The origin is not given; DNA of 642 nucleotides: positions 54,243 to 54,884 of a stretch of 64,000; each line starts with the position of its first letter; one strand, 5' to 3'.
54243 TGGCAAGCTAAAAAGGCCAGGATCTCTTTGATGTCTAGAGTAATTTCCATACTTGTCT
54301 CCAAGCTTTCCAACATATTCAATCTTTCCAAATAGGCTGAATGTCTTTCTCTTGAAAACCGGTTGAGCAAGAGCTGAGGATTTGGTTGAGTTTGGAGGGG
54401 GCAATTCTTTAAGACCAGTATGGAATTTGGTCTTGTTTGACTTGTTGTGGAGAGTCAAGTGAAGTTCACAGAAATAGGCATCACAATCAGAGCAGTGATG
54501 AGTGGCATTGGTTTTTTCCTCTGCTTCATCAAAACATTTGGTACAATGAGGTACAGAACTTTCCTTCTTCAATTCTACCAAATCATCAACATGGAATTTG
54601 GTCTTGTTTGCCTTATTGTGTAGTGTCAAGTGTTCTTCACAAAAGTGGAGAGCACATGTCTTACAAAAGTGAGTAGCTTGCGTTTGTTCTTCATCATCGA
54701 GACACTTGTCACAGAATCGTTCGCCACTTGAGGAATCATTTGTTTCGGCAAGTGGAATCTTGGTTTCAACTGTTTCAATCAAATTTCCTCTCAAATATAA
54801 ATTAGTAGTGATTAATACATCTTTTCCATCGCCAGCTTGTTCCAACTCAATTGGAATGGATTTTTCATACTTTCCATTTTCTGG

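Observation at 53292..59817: Tight cluster of three paralogous B-box zinc-finger + NHL beta-propeller genes in a fungal-type genome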

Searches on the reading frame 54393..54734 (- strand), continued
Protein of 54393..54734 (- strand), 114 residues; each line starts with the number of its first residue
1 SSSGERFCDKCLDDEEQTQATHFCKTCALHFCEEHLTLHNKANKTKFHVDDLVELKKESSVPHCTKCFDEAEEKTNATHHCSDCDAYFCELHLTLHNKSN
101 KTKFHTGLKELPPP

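Call 48: search_protein_families(library=pfam, proteins=[P0230, P0216, P0229, P0207, P0285, P0286, P0195, P0220, P0204, P0310], max_evalue=0.01)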
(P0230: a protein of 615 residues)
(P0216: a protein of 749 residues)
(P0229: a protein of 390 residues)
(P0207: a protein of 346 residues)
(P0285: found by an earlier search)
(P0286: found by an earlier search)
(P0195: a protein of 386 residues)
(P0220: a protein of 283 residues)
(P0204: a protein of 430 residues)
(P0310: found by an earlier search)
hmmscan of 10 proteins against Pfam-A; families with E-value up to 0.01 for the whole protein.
P0230 (615 aa): 5 families
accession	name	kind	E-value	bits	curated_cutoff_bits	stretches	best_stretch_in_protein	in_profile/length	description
PF01436.27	NHL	-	3.8e-17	61.8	20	1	572-598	1-28/28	NHL repeat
PF00643.29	zf-B_box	-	4.4e-05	24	24.1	1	71-104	5-37/42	B-box zinc finger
PF22586.1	ANCHR-like_BBOX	-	0.00075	20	27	1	71-95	1-24/39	ANCHR-like B-box zinc-binding domain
PF01731.26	Arylesterase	-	0.0011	19.6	21.3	0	463-508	38-84/86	Arylesterase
PF08450.18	SGL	-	0.0075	16.3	26.3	0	527-609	134-221/246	SMP-30/Gluconolactonase/LRE-like region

P0216 (749 aa): 6 families
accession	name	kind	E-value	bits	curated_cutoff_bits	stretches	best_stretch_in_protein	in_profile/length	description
PF01436.27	NHL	-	1.7e-40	135.5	20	4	554-581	1-28/28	NHL repeat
PF00630.25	Filamin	-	4.7e-12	47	26.9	1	341-431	5-92/93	Filamin/ABP280 repeat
PF17170.10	DUF5128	-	1.1e-11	45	22.9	1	564-638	52-127/321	6-bladed beta-propeller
PF08450.18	SGL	-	5.7e-08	33.1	26.3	1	468-585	93-214/246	SMP-30/Gluconolactonase/LRE-like region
PF00643.29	zf-B_box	-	0.00016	22.2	24.1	1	134-168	5-40/42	B-box zinc finger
PF22586.1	ANCHR-like_BBOX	-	0.00064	20.2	27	0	69-111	1-37/39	ANCHR-like B-box zinc-binding domain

P0229 (390 aa): 10 families
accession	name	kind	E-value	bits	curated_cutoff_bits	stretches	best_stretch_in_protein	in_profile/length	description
PF01436.27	NHL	-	7.1e-43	143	20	5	256-284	1-28/28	NHL repeat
PF17170.10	DUF5128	-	4.8e-13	49.4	22.9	1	264-343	49-128/321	6-bladed beta-propeller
PF25021.1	TEN_NHL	-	3.1e-07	30.2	27.1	1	128-250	76-180/357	Teneurin NHL domain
PF08450.18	SGL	-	9.6e-07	29.1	26.3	0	264-377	92-210/246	SMP-30/Gluconolactonase/LRE-like region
PF01731.26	Arylesterase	-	2.7e-06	27.9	21.3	0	302-333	51-82/86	Arylesterase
PF06739.17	SBBP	-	7.9e-06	26.2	20.5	0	211-226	14-29/38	Beta-propeller repeat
PF13449.12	Phytase-like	-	0.00015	22.2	27.6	0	133-161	76-104/284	Esterase-like activity of phytase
PF24684.1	Vgb_lyase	-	0.00018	20.9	50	0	126-233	14-120/290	Virginiamycin B lyase family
PF22701.2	Mala_s_1-like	-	0.00073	19.8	27.5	0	130-199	93-160/195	Mal s 1 allergenic protein-like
PF22586.1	ANCHR-like_BBOX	-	0.0059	17.1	27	0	25-68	1-38/39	ANCHR-like B-box zinc-binding domain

P0207 (346 aa): 9 families
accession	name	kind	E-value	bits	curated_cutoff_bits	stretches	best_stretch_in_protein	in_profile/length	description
PF01436.27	NHL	-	6.9e-21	73.6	20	0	279-295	11-27/28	NHL repeat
PF08450.18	SGL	-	1.8e-07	31.5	26.3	0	172-209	184-220/246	SMP-30/Gluconolactonase/LRE-like region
PF22701.2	Mala_s_1-like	-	5.8e-07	29.9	27.5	1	175-269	43-130/195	Mal s 1 allergenic protein-like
PF17170.10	DUF5128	-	1.7e-06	27.9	22.9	1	77-133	88-143/321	6-bladed beta-propeller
PF25021.1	TEN_NHL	-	0.00018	21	27.1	0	262-343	23-97/357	Teneurin NHL domain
PF05935.17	Arylsulfotrans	-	0.00025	20.6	24.2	0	128-203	182-253/374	Arylsulfotransferase (ASST)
PF01731.26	Arylesterase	-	0.00094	19.8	21.3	0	170-201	52-83/86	Arylesterase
PF24684.1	Vgb_lyase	-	0.0067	15.7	50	0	135-305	110-258/290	Virginiamycin B lyase family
PF18975.6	DUF5711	-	0.007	16.1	26.3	0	85-155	60-129/344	Family of unknown function (DUF5711)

P0285 (450 aa): 1 family
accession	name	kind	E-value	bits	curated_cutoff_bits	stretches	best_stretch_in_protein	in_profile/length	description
PF22586.1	ANCHR-like_BBOX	-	7.6e-06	26.4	27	0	66-109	1-38/39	ANCHR-like B-box zinc-binding domain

P0286 (603 aa): 1 family
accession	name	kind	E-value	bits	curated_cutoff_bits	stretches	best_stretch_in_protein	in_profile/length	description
PF13640.12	2OG-FeII_Oxy_3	-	2.2e-10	41.8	27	1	456-579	11-98/98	2OG-Fe(II) oxygenase superfamily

P0195 (386 aa): 1 family
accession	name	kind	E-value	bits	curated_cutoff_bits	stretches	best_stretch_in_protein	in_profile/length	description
PF22586.1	ANCHR-like_BBOX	-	0.0061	17.1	27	0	4-46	1-38/39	ANCHR-like B-box zinc-binding domain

P0220 (283 aa): 1 family
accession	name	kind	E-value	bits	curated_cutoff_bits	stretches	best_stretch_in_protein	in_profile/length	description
PF22701.2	Mala_s_1-like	-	0.00093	19.4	27.5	0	164-258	90-182/195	Mal s 1 allergenic protein-like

P0204 (430 aa): 1 family
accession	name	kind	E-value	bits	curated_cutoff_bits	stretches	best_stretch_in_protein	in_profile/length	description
PF22586.1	ANCHR-like_BBOX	-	0.00086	19.8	27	1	102-144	1-37/39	ANCHR-like B-box zinc-binding domain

P0310 (254 aa): 0 families

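Call 62: find_related_loci(query=A2, collection=metagenome_contigs, flank=10000)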
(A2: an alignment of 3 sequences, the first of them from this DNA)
Query A2 (114 aa) in metagenome_contigs; peptide patterns used: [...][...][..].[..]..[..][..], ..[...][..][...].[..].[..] (x = any residue, [..] = any of these).
158 stretches matched a pattern, but none encodes a relative of the query by tblastn (E <= 1e-3).
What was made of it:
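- Tried and rejected: It gave 158 pattern matches, none confirmed (call 62).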

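Call 63: search_solved_structures(query=P0216, max_evalue=0.00001)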
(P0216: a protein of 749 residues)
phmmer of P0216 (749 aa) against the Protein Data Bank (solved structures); distinct sequences matched with E-value up to 0.00001: 47.
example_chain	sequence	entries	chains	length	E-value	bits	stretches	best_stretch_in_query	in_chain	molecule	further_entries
6fpt_A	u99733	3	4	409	9.5e-77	261.9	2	446-629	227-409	E3 ubiquitin-protein ligase TRIM71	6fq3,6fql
9jur_A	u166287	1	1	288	2.5e-67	230.8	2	446-629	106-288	E3 ubiquitin-protein ligase TRIM71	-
7qrx_A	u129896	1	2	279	3.6e-67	230.2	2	446-629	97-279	E3 ubiquitin-protein ligase TRIM71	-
8j72_A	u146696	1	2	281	2.5e-66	227.4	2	445-629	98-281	E3 ubiquitin-protein ligase TRIM71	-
6d69_A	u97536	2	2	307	1.8e-62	214.7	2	446-677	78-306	NHL Repeat Region of D. melanogaster Thin | Thin, isoform D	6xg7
7qrw_A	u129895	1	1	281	7.9e-43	149.8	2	505-673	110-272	Isoform 4 of Tripartite motif-containing protein 3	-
7qrv_A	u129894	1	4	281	3.4e-42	147.7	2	441-581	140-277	Tripartite motif-containing protein 2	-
7b96_A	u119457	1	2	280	3.5e-42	147.6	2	441-581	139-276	Isoform 2 of Tripartite motif-containing protein 2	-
7b2r_A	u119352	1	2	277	5.2e-42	147.1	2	441-580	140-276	Tripartite motif-containing protein 2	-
1q7f_A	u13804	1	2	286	1.5e-28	102.6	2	434-585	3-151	brain tumor CG10719-PA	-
5ex7_A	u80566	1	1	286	2.3e-28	101.9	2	442-585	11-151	Brain tumor protein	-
4zlr_A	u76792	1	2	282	3.1e-28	101.5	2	442-585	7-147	Brain tumor protein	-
7nyq_A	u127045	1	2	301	5.3e-20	74.3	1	538-636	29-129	Meiotic P26, isoform C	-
6h3a_A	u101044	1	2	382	9.6e-16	60.2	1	70-261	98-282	Transcription intermediary factor 1-beta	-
8suc_A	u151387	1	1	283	1.6e-15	59.5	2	546-642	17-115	NHL (Ring finger b-box coiled coil) domain containing protein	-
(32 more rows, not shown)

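Call 64: search_solved_structures(query=P0230, max_evalue=0.001)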
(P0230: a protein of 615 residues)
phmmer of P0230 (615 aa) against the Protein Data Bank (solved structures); distinct sequences matched with E-value up to 0.001: 25.
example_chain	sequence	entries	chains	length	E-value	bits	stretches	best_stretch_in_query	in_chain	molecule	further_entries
6d69_A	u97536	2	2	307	1.4e-35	126.2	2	480-608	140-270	NHL Repeat Region of D. melanogaster Thin | Thin, isoform D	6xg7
7qrx_A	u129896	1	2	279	6e-28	101.1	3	515-608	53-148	E3 ubiquitin-protein ligase TRIM71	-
9jur_A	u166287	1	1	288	6e-28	101.1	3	513-608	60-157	E3 ubiquitin-protein ligase TRIM71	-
8j72_A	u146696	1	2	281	2.2e-25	92.6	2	510-608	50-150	E3 ubiquitin-protein ligase TRIM71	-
6fpt_A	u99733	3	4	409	8.5e-24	87.3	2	510-608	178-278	E3 ubiquitin-protein ligase TRIM71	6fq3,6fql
7qrw_A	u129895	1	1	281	7.6e-18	67.7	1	483-607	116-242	Isoform 4 of Tripartite motif-containing protein 3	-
7qrv_A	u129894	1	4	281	2.9e-16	62.5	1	478-607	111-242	Tripartite motif-containing protein 2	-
7b2r_A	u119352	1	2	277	3.3e-16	62.3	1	478-607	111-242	Tripartite motif-containing protein 2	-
7b96_A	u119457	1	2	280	3.3e-16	62.3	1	478-607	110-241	Isoform 2 of Tripartite motif-containing protein 2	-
1q7f_A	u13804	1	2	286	2.3e-13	52.9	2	517-609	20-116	brain tumor CG10719-PA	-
6h3a_A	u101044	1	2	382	1e-11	47.4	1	18-188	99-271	Transcription intermediary factor 1-beta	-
6qaj_A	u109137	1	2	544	2.4e-11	46.2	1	18-188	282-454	Endolysin,Transcription intermediary factor 1-beta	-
4zlr_A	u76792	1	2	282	2.7e-11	46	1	560-605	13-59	Brain tumor protein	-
5ex7_A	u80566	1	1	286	2.9e-11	45.9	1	560-605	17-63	Brain tumor protein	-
7nyq_A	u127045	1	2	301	1e-09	40.9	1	516-607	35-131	Meiotic P26, isoform C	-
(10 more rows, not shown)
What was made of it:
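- Closest known: Willaertia magna ABK040_005426 and the environmental TRIM71-like proteins. Different: P0216 also has a filamin domain, and its NHL region scores 262 bits against LIN-41 (calls 48, 63, 64).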

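Call 71: list_cluster_members(proteins=[P0182, P0180, P0179, P0060, P0183, P0191, P0192, P0193, P0196, P0198])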
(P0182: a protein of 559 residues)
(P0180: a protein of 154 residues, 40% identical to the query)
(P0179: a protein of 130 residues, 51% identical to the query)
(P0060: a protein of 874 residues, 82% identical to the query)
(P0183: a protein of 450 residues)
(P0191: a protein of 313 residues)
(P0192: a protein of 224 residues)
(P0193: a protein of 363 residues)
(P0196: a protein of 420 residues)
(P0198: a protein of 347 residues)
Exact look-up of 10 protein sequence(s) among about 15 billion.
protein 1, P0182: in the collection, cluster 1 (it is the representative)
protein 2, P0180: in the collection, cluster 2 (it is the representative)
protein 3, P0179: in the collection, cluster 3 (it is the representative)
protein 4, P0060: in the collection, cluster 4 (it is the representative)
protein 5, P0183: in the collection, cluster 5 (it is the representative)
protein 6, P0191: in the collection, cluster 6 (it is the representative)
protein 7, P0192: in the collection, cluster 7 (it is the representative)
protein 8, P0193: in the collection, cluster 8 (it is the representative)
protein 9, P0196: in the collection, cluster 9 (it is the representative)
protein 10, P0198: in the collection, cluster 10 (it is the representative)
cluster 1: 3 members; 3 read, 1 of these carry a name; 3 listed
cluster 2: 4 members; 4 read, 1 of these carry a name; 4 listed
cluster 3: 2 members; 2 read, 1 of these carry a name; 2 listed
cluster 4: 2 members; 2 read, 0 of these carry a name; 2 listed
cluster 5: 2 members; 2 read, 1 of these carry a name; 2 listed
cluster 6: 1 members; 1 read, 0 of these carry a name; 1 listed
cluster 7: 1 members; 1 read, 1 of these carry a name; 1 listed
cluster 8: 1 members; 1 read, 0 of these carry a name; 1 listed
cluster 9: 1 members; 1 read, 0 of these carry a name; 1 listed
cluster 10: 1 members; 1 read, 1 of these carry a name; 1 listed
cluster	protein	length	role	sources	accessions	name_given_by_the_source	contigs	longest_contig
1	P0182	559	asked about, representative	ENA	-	-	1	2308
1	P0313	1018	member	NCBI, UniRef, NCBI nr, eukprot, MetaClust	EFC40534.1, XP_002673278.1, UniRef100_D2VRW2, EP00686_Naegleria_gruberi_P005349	hypothetical protein NAEGRDRAFT_81014 [Naegleria gruberi] | DUF7932 domain-containing protein n=1 Tax=Naegleria gruberi TaxID=5762 RepID=D2VRW2_NAEGR | uncharacterized protein NAEGRDRAFT_81014 [Naegleria gruberi]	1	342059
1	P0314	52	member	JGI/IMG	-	-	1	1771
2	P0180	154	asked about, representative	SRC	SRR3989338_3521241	-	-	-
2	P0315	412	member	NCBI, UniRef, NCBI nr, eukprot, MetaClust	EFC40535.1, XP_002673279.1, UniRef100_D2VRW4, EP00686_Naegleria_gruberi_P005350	predicted protein [Naegleria gruberi] | Predicted protein n=1 Tax=Naegleria gruberi TaxID=5762 RepID=D2VRW4_NAEGR | uncharacterized protein NAEGRDRAFT_71727 [Naegleria gruberi]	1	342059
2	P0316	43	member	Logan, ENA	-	-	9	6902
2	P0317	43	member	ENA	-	-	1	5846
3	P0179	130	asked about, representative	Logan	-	-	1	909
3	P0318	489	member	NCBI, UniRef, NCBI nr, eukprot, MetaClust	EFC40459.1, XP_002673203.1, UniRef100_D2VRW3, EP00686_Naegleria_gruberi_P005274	predicted protein [Naegleria gruberi] | Predicted protein n=1 Tax=Naegleria gruberi TaxID=5762 RepID=D2VRW3_NAEGR | uncharacterized protein NAEGRDRAFT_51768 [Naegleria gruberi]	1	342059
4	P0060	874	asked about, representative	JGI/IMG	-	-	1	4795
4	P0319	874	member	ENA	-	-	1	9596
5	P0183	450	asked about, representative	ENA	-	-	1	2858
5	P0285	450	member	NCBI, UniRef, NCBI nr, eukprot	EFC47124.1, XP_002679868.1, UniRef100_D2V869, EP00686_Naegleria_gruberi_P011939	predicted protein [Naegleria gruberi] | Predicted protein n=1 Tax=Naegleria gruberi TaxID=5762 RepID=D2V869_NAEGR | uncharacterized protein NAEGRDRAFT_65049 [Naegleria gruberi]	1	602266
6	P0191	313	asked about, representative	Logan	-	-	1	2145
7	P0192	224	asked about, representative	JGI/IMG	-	hypothetical protein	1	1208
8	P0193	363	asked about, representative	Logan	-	-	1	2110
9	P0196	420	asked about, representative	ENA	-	-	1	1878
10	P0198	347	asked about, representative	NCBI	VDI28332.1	Hypothetical predicted protein, partial [Mytilus galloprovincialis]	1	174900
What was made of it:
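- On DUF7932 (PF25560): UniProt gives D2VRW2 the same name (call 71).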

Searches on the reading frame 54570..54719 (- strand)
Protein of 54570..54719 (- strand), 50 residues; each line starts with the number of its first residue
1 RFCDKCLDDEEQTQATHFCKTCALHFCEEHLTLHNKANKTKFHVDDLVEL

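Call 18: search_solved_structures(query=A1, max_evalue=10, show_alignments=5)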
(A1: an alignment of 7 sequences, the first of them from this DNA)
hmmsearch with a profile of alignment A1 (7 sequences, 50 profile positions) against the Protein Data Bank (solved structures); distinct sequences matched with E-value up to 10: 12.
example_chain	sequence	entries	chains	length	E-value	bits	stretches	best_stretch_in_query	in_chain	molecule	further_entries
6o5k_A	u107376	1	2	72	0.0016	21.7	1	2-44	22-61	Transcription intermediary factor 1-beta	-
1vfy_A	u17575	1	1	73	0.039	17.2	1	3-30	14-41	PHOSPHATIDYLINOSITOL-3-PHOSPHATE BINDING FYVE DOMAIN OF PROTEIN VPS27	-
6h3a_A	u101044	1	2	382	0.055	16.7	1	2-44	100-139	Transcription intermediary factor 1-beta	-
2en8_A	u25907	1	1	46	0.063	16.5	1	16-37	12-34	Zinc finger protein 224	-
6qaj_A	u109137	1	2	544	0.089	16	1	2-44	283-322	Endolysin,Transcription intermediary factor 1-beta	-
1rik_A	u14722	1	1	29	0.24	14.7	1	17-39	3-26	E6apc1 peptide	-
1u85_A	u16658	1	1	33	0.29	14.4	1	17-36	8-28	Kruppel-like factor 3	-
2y5c_A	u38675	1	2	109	0.38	14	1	10-33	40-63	ADRENODOXIN-LIKE PROTEIN, MITOCHONDRIAL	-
8rmc_I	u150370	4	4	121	0.45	13.8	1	10-33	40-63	Ferredoxin-2, mitochondrial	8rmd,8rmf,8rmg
1p7a_A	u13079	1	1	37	0.45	13.8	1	17-36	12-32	Kruppel-like factor 3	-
1v5n_A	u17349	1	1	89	2.2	11.6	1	1-26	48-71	PDI-like Hypothetical Protein At1g60420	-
6w9n_A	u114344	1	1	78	7.3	9.9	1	3-29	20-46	WD repeat and FYVE domain-containing protein 3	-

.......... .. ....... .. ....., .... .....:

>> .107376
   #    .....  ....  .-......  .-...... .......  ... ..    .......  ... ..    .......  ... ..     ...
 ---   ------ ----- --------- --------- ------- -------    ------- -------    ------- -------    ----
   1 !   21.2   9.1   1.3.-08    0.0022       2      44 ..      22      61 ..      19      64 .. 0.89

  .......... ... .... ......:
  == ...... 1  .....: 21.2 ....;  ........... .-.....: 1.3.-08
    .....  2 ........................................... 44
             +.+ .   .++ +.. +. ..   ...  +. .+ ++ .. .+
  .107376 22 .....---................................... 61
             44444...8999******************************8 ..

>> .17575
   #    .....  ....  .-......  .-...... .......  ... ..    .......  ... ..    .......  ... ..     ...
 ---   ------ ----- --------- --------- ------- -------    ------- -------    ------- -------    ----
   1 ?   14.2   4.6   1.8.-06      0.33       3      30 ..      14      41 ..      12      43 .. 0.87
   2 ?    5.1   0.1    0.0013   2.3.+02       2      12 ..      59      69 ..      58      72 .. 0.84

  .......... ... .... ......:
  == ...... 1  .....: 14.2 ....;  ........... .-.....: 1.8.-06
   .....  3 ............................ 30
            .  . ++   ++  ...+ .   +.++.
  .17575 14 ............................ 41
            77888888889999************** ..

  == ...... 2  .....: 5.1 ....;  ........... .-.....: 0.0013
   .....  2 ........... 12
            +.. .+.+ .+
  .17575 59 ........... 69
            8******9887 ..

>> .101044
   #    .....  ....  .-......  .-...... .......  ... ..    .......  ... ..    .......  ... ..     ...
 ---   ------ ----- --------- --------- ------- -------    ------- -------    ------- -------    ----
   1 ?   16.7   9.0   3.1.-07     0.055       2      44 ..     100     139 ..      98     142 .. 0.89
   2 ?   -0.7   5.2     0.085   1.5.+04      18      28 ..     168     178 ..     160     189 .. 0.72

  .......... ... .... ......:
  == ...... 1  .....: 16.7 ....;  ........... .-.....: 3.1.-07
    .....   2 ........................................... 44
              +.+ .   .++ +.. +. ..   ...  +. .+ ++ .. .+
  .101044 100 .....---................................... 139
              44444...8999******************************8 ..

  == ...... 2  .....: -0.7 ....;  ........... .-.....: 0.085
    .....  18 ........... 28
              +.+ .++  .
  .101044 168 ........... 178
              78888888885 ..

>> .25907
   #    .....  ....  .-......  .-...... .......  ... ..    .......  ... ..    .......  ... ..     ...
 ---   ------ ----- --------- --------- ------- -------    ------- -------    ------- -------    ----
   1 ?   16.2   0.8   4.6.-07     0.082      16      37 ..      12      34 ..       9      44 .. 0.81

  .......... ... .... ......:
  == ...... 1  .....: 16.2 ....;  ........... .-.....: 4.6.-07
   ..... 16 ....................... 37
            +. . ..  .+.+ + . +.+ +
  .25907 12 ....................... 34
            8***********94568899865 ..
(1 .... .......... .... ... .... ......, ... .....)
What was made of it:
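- On TRIM / RBCC family (TRIM-NHL, class VII / subfamily C): TRIM28 B-box1 profile hit at E 0.0016 (call 18).
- The best PDB profile hit is TRIM28 B-box1 across the whole finger, E 0.0016 (call 18).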
